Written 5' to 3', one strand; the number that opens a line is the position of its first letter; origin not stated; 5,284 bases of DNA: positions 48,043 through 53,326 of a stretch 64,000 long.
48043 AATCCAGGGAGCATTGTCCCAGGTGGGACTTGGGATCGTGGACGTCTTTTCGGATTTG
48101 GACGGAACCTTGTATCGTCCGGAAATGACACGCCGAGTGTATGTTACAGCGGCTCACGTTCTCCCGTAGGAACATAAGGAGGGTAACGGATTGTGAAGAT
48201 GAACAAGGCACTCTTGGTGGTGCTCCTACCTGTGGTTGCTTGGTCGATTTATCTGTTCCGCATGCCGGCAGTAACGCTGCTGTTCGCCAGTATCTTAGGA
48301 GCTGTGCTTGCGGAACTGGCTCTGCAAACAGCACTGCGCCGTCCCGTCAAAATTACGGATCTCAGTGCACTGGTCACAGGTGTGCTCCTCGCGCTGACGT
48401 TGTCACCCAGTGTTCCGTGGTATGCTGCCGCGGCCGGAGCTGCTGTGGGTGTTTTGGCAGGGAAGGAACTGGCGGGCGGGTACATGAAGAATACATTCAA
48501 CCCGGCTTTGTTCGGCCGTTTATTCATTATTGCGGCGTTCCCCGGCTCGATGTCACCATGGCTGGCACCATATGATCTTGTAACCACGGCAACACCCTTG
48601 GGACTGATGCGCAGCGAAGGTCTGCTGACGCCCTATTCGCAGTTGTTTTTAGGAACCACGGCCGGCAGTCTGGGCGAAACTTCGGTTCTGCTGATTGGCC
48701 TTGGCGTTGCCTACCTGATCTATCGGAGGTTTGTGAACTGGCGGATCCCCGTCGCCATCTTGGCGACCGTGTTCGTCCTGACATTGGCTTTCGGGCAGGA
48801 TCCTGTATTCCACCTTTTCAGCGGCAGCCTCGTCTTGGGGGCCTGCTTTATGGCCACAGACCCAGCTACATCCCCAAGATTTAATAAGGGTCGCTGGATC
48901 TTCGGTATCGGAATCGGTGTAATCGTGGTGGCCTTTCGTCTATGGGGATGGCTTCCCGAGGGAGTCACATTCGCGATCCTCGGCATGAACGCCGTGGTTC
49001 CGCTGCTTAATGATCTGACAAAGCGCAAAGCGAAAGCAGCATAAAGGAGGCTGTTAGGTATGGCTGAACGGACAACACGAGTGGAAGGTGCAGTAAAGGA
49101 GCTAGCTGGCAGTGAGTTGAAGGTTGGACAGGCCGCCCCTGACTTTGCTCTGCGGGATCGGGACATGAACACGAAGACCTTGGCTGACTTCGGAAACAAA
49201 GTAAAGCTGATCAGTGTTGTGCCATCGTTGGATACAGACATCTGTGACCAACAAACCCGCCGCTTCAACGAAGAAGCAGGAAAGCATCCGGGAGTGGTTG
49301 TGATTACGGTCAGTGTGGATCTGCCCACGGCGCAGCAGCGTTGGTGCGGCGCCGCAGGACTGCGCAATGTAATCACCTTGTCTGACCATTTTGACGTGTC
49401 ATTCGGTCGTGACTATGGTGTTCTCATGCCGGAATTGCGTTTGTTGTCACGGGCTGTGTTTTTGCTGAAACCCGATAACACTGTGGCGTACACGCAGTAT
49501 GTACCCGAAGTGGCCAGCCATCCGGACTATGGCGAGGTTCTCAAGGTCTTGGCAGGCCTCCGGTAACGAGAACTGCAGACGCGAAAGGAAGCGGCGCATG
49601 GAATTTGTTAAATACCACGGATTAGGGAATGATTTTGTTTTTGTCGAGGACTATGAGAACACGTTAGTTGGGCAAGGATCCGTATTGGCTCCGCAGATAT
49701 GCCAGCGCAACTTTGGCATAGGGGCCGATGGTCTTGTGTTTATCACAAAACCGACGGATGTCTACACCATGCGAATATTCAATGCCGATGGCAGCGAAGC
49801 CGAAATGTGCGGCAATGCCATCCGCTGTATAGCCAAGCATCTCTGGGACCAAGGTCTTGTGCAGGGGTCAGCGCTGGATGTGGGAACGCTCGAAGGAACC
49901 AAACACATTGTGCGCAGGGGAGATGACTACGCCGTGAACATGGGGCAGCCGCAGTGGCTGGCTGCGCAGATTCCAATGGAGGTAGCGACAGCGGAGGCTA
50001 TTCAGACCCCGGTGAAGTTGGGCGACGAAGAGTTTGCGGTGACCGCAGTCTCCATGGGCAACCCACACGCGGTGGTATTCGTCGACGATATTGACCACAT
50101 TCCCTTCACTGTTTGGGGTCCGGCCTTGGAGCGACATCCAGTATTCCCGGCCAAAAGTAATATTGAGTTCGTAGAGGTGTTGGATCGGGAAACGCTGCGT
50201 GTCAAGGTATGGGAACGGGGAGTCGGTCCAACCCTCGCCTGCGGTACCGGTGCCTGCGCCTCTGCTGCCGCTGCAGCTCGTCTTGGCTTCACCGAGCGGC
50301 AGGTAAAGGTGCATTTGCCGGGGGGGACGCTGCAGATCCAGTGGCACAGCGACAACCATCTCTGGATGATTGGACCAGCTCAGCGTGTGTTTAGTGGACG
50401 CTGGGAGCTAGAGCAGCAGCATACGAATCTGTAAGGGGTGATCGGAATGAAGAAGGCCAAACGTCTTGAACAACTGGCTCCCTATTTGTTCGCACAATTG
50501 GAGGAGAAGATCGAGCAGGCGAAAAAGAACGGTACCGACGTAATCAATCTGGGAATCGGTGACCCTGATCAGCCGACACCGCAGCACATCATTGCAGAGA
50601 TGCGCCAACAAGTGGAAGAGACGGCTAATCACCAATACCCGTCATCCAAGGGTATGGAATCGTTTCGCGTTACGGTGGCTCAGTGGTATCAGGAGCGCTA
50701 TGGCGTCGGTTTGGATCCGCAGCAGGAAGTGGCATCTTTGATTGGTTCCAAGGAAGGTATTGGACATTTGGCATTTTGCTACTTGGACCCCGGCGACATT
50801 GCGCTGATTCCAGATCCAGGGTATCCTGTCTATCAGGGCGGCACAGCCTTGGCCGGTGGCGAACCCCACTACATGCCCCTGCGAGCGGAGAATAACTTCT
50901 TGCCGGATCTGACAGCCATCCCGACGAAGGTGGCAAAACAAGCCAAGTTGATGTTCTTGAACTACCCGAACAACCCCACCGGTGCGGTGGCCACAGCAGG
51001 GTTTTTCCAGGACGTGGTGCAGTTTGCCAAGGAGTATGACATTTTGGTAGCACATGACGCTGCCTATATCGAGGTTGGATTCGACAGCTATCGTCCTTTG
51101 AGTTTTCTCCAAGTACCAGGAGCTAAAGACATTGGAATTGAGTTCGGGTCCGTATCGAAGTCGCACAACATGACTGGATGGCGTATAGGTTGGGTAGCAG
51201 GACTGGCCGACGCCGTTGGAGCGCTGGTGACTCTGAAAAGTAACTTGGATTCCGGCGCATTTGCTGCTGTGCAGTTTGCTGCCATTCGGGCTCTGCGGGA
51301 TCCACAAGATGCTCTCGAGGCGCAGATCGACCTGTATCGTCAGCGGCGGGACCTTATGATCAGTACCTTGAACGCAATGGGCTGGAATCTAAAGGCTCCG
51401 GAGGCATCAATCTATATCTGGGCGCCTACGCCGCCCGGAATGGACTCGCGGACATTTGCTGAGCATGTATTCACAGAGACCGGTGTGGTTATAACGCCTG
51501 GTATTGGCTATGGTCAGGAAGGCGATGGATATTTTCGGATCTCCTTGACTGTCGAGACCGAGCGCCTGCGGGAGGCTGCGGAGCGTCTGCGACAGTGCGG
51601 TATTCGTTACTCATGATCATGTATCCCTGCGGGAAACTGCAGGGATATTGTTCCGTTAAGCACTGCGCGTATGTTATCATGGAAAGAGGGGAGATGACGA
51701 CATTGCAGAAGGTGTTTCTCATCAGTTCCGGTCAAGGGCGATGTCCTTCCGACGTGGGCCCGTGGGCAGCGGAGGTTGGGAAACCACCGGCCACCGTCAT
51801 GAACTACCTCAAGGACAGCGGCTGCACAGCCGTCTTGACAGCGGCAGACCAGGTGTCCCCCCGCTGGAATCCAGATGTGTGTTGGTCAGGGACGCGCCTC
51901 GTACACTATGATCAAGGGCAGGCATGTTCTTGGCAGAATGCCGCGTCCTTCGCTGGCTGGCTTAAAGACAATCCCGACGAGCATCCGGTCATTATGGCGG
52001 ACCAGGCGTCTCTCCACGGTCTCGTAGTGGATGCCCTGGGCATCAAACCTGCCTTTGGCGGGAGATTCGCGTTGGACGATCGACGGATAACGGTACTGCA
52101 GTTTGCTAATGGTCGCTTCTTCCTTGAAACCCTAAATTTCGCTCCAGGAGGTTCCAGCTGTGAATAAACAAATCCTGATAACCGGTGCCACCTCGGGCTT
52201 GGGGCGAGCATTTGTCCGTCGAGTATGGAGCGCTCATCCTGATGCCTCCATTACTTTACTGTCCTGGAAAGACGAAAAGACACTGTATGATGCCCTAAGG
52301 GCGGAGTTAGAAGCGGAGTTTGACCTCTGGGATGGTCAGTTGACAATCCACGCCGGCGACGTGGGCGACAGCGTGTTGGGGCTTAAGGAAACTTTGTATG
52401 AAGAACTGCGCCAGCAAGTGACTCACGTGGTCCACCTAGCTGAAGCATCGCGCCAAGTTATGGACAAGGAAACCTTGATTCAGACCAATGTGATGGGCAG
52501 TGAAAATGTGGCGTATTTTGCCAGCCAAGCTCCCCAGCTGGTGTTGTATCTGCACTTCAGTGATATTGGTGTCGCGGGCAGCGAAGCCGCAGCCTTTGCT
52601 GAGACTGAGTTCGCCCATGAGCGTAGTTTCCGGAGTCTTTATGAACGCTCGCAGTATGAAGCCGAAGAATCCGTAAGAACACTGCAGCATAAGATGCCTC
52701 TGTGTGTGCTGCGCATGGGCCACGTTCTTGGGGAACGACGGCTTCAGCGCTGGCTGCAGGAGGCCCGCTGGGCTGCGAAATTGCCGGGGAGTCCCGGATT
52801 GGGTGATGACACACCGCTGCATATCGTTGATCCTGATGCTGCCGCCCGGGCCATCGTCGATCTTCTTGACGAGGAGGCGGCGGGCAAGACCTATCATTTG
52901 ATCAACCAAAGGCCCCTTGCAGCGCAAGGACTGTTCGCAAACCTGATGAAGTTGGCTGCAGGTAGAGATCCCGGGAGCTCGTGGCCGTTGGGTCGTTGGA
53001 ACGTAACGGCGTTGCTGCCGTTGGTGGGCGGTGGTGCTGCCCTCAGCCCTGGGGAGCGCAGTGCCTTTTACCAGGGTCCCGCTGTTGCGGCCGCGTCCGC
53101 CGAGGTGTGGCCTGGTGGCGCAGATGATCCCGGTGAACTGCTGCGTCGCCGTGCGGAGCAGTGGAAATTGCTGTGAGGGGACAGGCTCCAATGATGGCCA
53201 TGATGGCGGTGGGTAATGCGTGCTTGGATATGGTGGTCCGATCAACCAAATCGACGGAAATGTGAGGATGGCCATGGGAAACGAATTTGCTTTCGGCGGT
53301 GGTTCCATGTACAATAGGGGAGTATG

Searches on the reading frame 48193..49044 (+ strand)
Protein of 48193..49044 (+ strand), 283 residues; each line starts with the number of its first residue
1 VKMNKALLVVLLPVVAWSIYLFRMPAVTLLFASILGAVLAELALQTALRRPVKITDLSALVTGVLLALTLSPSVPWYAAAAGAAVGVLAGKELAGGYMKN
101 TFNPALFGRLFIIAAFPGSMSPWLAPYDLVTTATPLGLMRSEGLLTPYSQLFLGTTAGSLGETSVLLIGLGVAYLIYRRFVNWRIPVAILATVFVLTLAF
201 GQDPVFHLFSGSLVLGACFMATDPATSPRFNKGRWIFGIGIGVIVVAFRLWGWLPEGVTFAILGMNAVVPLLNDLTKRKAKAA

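Call 78: search_protein_families(library=pfam, max_evalue=0.000001, proteins=[window:48193-49044:+])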
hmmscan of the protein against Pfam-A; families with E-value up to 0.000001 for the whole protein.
window:48193-49044:+ (283 aa): 1 family
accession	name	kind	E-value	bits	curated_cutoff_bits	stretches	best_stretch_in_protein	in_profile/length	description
PF03116.20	NQR2_RnfD_RnfE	-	2.8e-91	306.4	27.7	1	4-279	18-293/296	NQR2, RnfD, RnfE family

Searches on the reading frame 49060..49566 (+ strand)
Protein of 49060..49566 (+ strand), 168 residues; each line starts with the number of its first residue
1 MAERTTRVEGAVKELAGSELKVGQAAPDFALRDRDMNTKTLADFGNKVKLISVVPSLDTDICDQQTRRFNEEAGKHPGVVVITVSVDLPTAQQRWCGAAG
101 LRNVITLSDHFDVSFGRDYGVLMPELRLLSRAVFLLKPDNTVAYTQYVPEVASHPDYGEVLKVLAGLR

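Call 78: search_protein_families(library=pfam, max_evalue=0.000001, proteins=[window:49060-49566:+])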
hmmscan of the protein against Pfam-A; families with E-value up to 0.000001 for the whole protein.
window:49060-49566:+ (168 aa): 2 families
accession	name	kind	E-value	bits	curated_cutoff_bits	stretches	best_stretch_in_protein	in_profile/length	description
PF08534.16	Redoxin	-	5.8e-22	78.5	26.6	1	21-161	1-148/148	Redoxin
PF00578.27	AhpC-TSA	-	1.7e-17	64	26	1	22-144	1-123/124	AhpC/TSA family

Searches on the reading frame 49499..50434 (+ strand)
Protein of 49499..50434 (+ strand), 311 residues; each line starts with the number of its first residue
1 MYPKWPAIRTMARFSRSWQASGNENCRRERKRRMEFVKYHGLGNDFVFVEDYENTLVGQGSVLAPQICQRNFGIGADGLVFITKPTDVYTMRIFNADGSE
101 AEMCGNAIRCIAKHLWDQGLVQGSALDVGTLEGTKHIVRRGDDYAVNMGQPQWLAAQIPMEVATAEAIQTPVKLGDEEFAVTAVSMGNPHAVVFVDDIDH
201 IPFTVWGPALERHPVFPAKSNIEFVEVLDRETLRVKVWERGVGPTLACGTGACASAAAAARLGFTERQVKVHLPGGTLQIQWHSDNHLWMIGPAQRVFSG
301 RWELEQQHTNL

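Call 78: search_protein_families(library=pfam, max_evalue=0.000001, proteins=[window:49499-50434:+])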
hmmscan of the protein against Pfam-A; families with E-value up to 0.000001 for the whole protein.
window:49499-50434:+ (311 aa): 1 family
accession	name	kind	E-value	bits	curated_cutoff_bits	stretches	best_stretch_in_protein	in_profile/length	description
PF01678.24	DAP_epimerase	-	4.1e-67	224.2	34.7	2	183-297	2-121/121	Diaminopimelate epimerase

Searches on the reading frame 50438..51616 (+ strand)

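Call 78: search_protein_families(library=pfam, max_evalue=0.000001, proteins=[window:50438-51616:+])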
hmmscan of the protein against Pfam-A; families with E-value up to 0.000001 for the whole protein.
window:50438-51616:+ (392 aa): 1 family
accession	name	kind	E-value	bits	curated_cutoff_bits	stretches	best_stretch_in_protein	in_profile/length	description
PF00155.27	Aminotran_1_2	-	2.3e-65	221.6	19.7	1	33-384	1-361/361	Aminotransferase class I and II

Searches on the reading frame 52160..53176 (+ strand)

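Call 78: search_protein_families(library=pfam, max_evalue=0.000001, proteins=[window:52160-53176:+])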
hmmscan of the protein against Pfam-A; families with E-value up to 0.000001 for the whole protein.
window:52160-53176:+ (338 aa): 3 families
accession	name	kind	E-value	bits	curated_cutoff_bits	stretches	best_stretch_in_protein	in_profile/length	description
PF07993.18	NAD_binding_4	-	6.4e-24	84.9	20.1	1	7-203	1-220/258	Male sterility protein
PF01370.27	Epimerase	-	3.1e-10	40.3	20.9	1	5-194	1-177/240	NAD dependent epimerase/dehydratase family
PF02719.21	Polysacc_synt_2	-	5.4e-07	29.5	20.2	0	5-124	1-118/293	Polysaccharide biosynthesis protein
